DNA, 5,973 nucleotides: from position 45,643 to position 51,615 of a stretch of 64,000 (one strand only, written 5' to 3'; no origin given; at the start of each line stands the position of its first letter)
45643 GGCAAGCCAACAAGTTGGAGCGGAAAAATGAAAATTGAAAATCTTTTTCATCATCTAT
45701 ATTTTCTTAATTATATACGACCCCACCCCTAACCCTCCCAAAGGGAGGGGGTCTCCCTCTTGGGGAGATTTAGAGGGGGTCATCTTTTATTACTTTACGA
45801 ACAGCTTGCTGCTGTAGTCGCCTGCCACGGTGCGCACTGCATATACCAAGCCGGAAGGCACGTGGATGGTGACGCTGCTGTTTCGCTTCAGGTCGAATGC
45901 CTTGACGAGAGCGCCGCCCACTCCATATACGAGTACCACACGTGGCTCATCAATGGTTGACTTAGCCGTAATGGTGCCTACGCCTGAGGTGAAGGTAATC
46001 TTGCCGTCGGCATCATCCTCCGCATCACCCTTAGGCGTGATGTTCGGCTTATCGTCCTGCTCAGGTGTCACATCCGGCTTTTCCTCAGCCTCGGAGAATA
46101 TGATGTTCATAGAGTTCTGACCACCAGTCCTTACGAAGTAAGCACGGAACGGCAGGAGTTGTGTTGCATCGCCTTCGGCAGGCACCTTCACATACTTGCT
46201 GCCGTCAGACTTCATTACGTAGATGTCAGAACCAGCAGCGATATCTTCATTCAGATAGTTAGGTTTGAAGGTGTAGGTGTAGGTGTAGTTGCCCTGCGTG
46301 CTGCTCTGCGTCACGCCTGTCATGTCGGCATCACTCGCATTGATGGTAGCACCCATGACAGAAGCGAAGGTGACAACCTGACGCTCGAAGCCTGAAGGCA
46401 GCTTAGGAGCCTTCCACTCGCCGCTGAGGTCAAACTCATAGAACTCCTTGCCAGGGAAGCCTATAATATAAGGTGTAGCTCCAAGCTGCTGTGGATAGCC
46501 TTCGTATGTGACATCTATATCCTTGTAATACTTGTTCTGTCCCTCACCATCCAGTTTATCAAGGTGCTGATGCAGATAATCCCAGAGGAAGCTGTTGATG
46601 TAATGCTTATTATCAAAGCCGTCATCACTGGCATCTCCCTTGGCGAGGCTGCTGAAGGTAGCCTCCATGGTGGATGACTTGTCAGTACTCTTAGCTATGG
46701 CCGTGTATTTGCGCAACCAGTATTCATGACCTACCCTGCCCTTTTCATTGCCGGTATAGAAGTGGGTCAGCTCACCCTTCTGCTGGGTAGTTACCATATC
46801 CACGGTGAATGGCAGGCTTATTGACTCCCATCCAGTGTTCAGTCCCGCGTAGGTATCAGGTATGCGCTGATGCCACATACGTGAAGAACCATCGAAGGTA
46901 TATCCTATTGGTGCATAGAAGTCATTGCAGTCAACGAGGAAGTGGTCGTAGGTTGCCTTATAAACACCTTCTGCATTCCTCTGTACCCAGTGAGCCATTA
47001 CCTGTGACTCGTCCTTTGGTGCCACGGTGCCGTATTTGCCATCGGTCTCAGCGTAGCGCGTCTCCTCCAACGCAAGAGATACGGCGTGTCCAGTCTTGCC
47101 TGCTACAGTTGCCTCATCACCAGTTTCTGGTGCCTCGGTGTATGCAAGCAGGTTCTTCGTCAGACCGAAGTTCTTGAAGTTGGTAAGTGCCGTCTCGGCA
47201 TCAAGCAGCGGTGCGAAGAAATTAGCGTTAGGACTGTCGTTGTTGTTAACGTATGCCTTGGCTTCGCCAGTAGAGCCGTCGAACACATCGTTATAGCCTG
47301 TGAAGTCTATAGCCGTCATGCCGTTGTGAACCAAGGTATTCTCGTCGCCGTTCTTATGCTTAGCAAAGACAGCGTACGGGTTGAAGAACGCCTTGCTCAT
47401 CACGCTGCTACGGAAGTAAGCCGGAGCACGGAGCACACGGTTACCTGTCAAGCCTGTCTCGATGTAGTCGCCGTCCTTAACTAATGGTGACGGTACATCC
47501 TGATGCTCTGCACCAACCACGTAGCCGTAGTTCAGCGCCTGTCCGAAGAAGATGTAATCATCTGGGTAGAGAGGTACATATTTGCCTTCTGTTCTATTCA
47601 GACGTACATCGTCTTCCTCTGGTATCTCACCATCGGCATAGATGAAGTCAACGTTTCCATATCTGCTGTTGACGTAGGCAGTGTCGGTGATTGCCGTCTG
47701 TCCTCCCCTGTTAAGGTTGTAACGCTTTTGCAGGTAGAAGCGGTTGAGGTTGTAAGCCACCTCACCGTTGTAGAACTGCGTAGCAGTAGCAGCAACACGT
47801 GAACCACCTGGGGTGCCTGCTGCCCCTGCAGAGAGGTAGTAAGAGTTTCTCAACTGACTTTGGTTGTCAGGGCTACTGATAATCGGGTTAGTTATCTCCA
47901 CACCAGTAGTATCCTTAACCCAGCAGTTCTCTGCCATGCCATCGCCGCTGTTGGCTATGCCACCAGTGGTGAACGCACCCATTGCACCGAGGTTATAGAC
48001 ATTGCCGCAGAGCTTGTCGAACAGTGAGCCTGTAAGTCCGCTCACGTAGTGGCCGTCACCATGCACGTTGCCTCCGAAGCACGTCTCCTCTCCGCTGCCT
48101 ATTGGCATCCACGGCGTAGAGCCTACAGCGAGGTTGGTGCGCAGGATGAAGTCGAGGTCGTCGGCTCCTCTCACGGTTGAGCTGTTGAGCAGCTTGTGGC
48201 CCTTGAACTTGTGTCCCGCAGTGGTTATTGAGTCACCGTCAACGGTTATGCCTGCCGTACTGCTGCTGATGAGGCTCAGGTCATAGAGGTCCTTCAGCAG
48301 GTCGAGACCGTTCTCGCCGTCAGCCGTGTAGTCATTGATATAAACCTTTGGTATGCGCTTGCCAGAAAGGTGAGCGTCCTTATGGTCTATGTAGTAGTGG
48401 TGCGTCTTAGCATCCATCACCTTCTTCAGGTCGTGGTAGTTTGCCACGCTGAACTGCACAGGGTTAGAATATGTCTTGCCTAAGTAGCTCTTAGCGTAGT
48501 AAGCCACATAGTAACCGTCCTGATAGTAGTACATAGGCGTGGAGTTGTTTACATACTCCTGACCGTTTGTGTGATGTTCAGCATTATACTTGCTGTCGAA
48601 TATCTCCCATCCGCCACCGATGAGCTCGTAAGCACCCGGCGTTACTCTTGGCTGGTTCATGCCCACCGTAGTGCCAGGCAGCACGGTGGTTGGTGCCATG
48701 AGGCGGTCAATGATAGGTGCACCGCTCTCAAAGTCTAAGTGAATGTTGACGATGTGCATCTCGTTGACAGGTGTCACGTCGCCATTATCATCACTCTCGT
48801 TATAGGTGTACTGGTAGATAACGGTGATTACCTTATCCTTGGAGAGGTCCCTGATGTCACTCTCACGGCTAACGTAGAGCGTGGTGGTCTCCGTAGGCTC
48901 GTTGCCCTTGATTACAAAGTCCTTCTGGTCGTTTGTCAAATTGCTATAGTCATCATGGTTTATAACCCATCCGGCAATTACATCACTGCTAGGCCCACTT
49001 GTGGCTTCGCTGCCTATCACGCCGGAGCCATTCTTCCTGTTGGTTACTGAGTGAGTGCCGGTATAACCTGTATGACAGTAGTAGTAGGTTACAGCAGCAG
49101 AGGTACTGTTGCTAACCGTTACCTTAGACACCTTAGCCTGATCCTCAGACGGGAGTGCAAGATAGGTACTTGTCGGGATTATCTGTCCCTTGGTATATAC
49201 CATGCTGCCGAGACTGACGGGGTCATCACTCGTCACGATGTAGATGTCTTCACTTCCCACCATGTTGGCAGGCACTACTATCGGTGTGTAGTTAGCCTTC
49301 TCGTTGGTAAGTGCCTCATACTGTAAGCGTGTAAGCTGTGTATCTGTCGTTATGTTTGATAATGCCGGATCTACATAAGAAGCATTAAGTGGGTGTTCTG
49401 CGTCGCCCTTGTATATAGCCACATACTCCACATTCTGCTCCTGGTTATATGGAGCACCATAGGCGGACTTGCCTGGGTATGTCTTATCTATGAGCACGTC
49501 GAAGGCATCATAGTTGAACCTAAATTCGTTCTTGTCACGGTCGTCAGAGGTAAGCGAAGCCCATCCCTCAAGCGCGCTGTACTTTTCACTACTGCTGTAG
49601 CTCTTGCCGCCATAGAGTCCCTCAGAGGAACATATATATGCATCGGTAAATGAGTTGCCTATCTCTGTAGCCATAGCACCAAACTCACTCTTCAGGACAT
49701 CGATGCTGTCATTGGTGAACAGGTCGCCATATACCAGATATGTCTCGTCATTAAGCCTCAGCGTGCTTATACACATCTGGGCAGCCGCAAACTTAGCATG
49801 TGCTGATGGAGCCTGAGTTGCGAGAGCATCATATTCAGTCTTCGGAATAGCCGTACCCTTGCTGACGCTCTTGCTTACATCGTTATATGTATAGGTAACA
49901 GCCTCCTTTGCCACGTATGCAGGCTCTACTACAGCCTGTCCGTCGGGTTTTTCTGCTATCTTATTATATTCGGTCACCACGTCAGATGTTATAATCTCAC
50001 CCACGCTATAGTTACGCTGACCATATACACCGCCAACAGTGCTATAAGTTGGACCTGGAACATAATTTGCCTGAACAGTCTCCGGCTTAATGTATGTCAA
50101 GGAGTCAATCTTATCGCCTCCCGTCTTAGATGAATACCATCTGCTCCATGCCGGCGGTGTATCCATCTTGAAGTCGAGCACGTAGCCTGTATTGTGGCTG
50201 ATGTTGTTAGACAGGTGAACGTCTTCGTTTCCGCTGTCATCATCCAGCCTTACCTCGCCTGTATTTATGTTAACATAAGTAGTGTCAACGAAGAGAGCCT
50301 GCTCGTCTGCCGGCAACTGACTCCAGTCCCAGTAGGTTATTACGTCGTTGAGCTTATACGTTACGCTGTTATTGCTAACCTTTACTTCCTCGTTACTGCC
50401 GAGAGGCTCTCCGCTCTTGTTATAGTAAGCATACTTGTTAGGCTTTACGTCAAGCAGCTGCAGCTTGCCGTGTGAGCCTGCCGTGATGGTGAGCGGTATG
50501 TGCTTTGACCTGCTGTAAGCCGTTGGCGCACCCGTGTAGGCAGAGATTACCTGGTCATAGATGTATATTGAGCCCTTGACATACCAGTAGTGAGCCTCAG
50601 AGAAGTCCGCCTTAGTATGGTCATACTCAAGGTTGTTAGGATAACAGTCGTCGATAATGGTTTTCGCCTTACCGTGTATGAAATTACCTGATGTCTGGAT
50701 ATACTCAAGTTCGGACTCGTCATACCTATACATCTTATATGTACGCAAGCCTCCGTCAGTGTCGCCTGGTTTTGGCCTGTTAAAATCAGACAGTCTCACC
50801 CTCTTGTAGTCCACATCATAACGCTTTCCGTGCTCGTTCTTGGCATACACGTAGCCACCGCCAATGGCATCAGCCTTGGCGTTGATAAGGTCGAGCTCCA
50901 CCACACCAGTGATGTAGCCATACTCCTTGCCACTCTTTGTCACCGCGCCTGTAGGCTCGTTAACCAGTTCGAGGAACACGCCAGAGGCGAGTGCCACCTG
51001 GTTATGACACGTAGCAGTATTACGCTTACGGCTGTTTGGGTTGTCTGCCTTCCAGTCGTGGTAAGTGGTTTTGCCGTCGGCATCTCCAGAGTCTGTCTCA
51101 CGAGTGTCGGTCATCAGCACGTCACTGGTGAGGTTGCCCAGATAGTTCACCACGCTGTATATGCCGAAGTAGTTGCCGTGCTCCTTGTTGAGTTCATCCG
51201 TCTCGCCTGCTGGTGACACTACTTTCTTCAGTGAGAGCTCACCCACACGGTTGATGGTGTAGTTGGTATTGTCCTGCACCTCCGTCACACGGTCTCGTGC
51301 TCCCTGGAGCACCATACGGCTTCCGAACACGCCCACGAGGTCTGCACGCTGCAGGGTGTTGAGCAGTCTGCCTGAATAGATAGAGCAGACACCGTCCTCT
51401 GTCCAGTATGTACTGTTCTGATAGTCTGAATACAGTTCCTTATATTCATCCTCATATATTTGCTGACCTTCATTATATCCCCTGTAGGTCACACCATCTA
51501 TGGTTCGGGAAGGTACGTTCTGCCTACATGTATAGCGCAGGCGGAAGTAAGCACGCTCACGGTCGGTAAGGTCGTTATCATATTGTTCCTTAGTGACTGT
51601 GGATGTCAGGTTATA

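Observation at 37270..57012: Tandem giant glycine-repeat beta-solenoid proteins with complementary architecture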

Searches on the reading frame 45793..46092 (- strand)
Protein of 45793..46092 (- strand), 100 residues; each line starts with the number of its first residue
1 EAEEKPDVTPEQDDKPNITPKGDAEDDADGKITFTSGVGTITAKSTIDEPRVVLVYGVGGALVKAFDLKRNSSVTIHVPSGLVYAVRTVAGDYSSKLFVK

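Call 29: search_protein_families(library=ncbifam, alignment_id=A1, max_evalue=0.01)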
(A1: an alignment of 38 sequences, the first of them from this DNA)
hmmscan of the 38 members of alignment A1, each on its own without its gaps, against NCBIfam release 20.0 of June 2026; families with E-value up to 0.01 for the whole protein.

A. member 1, seq(100 aa): 0 families

B. families by the number of members that match (of 38 scanned): 3 families
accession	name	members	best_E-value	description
TIGR04183.1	Por_Secre_tail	32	9.3e-08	T9SS type A sorting domain-containing protein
NF052644.1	T9SS_DNase_Rie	7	6.5e-05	T9SS-dependent surface endonuclease, AS87_RS02955 family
NF040788.1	S-lay_SlaB_Mtsph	1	0.0096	S-layer protein SlaB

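Call 30: search_solved_structures(query=A1, max_evalue=1)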
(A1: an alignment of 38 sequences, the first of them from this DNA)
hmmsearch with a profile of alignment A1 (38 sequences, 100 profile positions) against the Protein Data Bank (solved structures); distinct sequences matched with E-value up to 1: 1.
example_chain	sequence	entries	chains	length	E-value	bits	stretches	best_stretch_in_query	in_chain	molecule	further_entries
8gl6_D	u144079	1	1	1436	0.48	13.7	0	24-63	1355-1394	RemA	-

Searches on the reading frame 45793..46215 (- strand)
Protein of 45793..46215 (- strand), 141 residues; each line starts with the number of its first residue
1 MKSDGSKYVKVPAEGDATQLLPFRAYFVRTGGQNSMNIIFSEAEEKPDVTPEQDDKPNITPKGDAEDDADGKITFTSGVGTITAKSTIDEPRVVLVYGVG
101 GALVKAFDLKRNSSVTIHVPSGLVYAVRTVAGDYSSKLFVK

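Call 12: search_protein_families(library=ncbifam, proteins=[window:45793-46215:-], max_evalue=10)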
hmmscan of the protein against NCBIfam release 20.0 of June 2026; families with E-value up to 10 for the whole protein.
window:45793-46215:- (141 aa): 0 families

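Call 13: search_protein_families(library=pfam, proteins=[window:45793-46215:-], max_evalue=10)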
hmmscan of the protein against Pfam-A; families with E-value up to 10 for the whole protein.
window:45793-46215:- (141 aa): 1 family
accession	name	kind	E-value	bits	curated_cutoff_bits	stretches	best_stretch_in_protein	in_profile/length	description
PF24908.1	Ig_SIBA-E_2nd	-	0.063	13.9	27.8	0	26-89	8-73/117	Integrin beta-like protein A-E, second Ig-like domain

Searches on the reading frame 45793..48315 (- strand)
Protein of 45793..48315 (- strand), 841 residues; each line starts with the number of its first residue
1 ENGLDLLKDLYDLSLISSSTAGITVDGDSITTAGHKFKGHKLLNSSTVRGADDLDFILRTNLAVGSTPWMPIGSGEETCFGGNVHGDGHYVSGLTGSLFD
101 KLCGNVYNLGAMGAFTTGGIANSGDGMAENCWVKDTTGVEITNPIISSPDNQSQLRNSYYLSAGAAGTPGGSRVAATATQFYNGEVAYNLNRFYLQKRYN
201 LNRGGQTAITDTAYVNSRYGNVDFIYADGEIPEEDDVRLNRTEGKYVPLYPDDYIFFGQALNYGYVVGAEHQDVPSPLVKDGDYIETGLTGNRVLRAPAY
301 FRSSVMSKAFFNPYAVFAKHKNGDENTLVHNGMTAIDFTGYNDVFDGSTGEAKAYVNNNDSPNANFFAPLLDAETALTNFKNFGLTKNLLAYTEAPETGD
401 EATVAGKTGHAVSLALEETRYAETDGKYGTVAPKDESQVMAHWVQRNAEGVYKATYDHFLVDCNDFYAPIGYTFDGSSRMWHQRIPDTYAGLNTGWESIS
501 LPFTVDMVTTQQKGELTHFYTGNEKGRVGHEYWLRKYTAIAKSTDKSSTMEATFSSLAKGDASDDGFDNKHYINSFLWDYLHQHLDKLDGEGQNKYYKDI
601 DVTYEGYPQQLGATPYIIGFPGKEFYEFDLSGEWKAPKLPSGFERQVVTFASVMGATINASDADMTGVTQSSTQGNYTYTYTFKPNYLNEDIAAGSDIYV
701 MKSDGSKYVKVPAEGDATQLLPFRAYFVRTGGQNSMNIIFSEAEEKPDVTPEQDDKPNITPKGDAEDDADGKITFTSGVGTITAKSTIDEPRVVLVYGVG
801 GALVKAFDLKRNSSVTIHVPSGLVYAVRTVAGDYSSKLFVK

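Call 13: search_protein_families(library=pfam, proteins=[window:45793-48315:-], max_evalue=10)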
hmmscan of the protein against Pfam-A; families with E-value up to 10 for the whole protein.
window:45793-48315:- (841 aa): 1 family
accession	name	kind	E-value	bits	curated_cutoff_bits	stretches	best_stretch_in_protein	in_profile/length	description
PF21033.3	RMD1-3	-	0.17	11.5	26.7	1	508-569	121-183/235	Regulator of microtubule dynamics protein 1-3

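Call 25: find_homologous_proteins(query=window:45793-48315:-)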
Query window:45793-48315:- (841 aa): 164 proteins with E <= 0.001 among 8000 candidates; the best 120 are listed.
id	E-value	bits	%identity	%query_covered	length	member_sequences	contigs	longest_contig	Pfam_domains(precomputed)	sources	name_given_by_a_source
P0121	4.1e-271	920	56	100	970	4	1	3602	-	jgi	jgi:hypothetical protein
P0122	2.1e-199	683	89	40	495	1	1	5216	-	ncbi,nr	ncbi:MAG: hypothetical protein IJ895_04370, partial [Prevotella sp.]|nr:hypothetical protein [Prevot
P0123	9.7e-165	568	41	100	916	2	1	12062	-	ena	-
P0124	2.7e-162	560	41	99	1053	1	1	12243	-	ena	-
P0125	7.5e-158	546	40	100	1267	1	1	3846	-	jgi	jgi:hypothetical protein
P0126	1.0e-155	539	39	98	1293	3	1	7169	-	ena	-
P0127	1.4e-155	538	39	100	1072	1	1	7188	-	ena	-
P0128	3.7e-154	533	41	100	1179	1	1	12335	-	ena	-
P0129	1.1e-153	532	40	97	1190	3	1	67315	-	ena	-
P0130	1.2e-153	532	39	100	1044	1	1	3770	-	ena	-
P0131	1.7e-152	528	39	100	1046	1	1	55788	-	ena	-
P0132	5.3e-151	523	38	100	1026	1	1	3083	-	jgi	jgi:hypothetical protein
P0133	1.5e-150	521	38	100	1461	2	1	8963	-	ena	-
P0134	6.8e-150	519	38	100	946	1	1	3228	-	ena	-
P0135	7.7e-146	506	38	100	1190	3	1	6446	-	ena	-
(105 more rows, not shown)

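Call 42: find_related_loci(query=A4, collection=genome_contigs, flank=10000)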
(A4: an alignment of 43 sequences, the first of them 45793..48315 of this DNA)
Query A4 (841 aa) in genome_contigs; peptide patterns used: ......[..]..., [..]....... (x = any residue, [..] = any of these).
364 stretches matched a pattern; 305 encode a relative of the query (tblastn E <= 1e-3); the best 80 are kept; 80 distinct loci.
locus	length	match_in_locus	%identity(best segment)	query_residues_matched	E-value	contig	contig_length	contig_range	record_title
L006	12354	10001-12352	84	48-838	0e+0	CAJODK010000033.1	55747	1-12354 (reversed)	uncultured Prevotella sp. isolate Red_deer_1_mag_186 genome assembly, contig: scaffold_2742, whole genome shotgun sequen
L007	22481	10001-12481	59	1-841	0e+0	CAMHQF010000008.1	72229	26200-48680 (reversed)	MAG: uncultured Prevotellaceae bacterium isolate SRR11784282_bin.6_metaWRAP_v1.3_MAG genome assembly, contig: ERZ1220294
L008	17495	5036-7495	57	1-841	0e+0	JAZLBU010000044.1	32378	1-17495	MAG: Prevotella sp. isolate T1900045058_TC20190051.MAGScoT_cleanbin_000007 SGB_4562_k141_3535230, whole genome shotgun s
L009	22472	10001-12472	56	1-841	0e+0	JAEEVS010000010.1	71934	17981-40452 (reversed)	MAG: Prevotella sp. isolate Tb.RUG.46 k141_760803_flag=0_multi=35.8464_len=71934, whole genome shotgun sequence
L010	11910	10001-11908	57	1-636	0e+0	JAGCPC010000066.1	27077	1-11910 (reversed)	MAG: Prevotella sp. isolate RGIG9994 Yak_Reticulum-4__c331232, whole genome shotgun sequence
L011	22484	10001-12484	57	1-841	0e+0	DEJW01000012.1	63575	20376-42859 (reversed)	MAG TPA_asm: Prevotellaceae bacterium UBA2738 UBA2738_contig_760, whole genome shotgun sequence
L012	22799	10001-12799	39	4-841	2e-177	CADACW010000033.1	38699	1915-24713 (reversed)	MAG: uncultured Prevotellaceae bacterium isolate RUG13180 genome assembly, contig: RUG13180_asm_33, whole genome shotgun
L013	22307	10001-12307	43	44-841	2e-173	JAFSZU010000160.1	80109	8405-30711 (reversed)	MAG: Bacteroidaceae bacterium isolate RGIG3623 Goat_Rumen.Co__c2108063, whole genome shotgun sequence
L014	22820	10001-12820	38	1-841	3e-172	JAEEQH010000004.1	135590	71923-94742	MAG: Prevotella sp. isolate Tb.RUG.330 NODE_221_length_135590_cov_2.853569, whole genome shotgun sequence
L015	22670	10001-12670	40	2-841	3e-171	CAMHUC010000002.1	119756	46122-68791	MAG: uncultured bacterium isolate SRR11784295_bin.23_metaWRAP_v1.3_MAG genome assembly, contig: ERZ12202610.35, whole ge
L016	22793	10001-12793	39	1-841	2e-171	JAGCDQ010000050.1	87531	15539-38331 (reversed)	MAG: Bacteroidaceae bacterium isolate RGIG9696 Yak_Omasum-2__c598182, whole genome shotgun sequence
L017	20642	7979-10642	39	1-841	4e-174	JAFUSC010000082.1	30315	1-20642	MAG: Prevotella sp. isolate RGIG4775 Roe_deer_Reticulum-2__c159058, whole genome shotgun sequence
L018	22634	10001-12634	40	1-841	2e-169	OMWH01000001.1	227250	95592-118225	uncultured Prevotellaceae bacterium isolate RUG037 genome assembly, contig: scaffold_27, whole genome shotgun sequence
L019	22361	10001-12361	41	2-827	3e-169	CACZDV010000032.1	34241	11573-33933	MAG: uncultured Prevotellaceae bacterium isolate RUG12526 genome assembly, contig: RUG12526_asm_32, whole genome shotgun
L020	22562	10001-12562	41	1-827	9e-169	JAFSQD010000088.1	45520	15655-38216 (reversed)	MAG: Alloprevotella sp. isolate RGIG3372 Goat_Reticulum.Co__c2011909, whole genome shotgun sequence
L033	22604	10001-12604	40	1-841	6e-165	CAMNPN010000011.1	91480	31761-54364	MAG: uncultured Prevotella sp. isolate SRR873595_bin.66_metaWRAP_v1.3_MAG genome assembly, contig: ERZ1756110.3375603, w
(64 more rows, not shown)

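Call 83: search_solved_structures(query=A4, max_evalue=0.1)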
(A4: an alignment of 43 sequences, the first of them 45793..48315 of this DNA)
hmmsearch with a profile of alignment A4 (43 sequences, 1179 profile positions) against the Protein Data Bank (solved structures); distinct sequences matched with E-value up to 0.1: 1.
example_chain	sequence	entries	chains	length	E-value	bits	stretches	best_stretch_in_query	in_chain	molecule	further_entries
3n6z_A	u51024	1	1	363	0.015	16.6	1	357-486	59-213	putative immunoglobulin A1 protease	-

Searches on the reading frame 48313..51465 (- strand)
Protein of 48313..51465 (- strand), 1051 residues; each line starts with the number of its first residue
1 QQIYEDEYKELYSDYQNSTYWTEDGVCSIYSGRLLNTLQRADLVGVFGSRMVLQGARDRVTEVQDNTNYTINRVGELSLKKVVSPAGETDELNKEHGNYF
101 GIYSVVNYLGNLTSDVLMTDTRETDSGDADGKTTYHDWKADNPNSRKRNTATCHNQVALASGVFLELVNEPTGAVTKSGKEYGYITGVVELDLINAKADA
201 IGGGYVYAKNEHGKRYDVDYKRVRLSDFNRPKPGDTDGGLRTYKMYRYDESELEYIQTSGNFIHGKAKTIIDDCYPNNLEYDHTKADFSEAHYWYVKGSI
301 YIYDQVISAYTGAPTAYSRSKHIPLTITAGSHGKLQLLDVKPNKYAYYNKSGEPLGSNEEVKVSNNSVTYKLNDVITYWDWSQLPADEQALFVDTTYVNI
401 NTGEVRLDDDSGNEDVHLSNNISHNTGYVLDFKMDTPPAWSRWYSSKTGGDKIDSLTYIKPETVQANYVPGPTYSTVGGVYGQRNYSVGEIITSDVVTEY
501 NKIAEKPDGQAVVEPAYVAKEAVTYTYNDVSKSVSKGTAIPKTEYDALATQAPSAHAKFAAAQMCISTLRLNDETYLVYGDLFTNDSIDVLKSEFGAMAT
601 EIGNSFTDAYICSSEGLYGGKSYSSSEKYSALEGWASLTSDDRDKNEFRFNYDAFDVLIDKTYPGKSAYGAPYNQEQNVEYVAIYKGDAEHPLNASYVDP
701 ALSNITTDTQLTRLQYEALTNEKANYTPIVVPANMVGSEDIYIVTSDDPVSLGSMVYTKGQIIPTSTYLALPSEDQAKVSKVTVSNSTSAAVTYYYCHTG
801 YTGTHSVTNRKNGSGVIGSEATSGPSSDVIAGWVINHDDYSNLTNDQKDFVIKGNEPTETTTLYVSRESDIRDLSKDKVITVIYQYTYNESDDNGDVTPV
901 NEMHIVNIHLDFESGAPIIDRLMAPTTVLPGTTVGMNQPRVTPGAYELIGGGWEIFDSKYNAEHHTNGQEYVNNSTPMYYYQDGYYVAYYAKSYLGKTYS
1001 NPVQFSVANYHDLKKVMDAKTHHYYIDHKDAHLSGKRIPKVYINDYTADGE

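Call 13: search_protein_families(library=pfam, proteins=[window:48313-51465:-], max_evalue=10)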
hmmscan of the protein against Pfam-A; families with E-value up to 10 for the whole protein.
window:48313-51465:- (1051 aa): 0 families

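Call 86: search_solved_structures(query=window:48313-51465:-, max_evalue=0.1)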
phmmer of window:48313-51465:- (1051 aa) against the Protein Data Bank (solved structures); distinct sequences matched with E-value up to 0.1: 0.
